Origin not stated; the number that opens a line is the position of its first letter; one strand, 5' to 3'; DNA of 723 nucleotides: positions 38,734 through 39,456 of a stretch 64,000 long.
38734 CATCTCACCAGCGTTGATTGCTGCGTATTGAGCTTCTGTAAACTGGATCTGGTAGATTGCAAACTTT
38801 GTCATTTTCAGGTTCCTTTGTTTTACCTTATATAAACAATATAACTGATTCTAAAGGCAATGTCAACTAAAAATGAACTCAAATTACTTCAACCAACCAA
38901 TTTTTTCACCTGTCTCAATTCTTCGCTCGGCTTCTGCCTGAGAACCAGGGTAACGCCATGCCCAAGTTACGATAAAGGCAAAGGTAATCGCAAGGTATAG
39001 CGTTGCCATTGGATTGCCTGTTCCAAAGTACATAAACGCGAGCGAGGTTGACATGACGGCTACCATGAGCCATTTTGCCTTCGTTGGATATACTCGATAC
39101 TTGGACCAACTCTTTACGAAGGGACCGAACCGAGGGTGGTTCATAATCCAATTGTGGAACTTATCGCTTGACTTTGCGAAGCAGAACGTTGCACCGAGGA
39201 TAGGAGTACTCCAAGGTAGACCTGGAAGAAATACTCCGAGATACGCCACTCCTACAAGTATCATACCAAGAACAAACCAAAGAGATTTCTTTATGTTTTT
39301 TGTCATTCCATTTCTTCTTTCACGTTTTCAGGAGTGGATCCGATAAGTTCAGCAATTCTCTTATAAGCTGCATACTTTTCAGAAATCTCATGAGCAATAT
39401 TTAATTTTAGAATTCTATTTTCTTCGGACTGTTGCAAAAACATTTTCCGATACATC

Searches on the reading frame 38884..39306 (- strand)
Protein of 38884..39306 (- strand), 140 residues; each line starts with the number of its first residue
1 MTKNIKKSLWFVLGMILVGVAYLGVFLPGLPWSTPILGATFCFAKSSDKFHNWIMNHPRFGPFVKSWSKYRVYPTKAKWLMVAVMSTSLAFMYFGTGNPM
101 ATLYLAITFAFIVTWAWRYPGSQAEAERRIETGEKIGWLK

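Call 81: find_homologous_proteins(query=window:38884-39306:-, max_evalue=0.00001)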
Query window:38884-39306:- (140 aa): 428 proteins with E <= 0.00001 among 435 candidates; the best 120 are listed.
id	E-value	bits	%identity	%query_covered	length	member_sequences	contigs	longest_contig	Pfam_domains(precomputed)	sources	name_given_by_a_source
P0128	1.3e-85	303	94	100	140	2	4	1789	PF04304.19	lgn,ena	-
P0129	6.4e-85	300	93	100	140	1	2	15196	PF04304.19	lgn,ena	-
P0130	2.8e-83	295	91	100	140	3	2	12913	PF04304.19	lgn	-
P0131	3.0e-83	295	91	100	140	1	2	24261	PF04304.19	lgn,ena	-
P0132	5.7e-76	271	84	100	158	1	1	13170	PF04304.19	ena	-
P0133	9.4e-76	271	85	97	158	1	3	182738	PF04304.19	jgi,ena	jgi:hypothetical protein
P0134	6.9e-75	268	83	97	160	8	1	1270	PF04304.19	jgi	-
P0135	7.7e-75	268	84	98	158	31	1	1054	PF04304.19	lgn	-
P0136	8.5e-75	268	83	99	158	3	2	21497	PF04304.19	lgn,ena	-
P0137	1.4e-74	267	85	97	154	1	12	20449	PF04304.19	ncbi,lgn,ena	-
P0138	3.2e-74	266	83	99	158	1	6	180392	PF04304.19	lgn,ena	-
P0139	6.0e-74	265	84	98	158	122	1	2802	PF04304.19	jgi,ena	-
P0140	1.1e-73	264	83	97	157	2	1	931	PF04304.19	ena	-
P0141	2.3e-72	260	82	100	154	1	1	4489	PF04304.19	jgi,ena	-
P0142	3.6e-72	259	81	98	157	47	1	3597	PF04304.19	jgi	-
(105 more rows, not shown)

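Call 82: search_dna_similar(query=window:38884-39306:-, collection=phages, mode=protein, max_rows=15, max_evalue=0.001)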
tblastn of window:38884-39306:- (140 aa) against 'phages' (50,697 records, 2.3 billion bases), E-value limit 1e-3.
Records with a match: 7; places in all: 7; records where one place covers at least 80% of the query: 5.
Best place of each record, by identity: <60% 7.
By first word of the organism name: Acinetobacter 4; Staphylococcus 2; Escherichia 1.
By host as written in the record: - 4; Staphylococcus aureus 2; Escherichia coli ATCC 25922 1.
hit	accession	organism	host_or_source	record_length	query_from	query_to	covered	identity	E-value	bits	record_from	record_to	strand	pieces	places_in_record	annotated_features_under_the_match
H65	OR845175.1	Escherichia phage EC22.5-2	Escherichia coli ATCC 25922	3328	2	137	97%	27.2%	4e-12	67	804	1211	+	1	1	record has no annotation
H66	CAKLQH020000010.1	Acinetobacter phage MD-2021a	not known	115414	2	117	83%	28.1%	6e-12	67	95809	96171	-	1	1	ybaN_2: inner membrane protein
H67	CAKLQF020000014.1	Acinetobacter phage MD-2021a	not known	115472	2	117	83%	28.1%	6e-12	67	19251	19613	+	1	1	ybaN_2: inner membrane protein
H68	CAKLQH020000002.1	Acinetobacter phage MD-2021a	not known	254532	5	136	94%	23.6%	2e-10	63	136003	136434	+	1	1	ybaN_1: inner membrane protein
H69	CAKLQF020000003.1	Acinetobacter phage MD-2021a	not known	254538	5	136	94%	23.6%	2e-10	63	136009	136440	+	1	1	ybaN_1: inner membrane protein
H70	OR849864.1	Staphylococcus phage SA 1298 Kay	Staphylococcus aureus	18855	7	78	51%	34.7%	7e-9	58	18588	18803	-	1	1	record has no annotation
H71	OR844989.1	Staphylococcus phage SA 1306 Kay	Staphylococcus aureus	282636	12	78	48%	37.3%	1e-7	55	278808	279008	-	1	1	record has no annotation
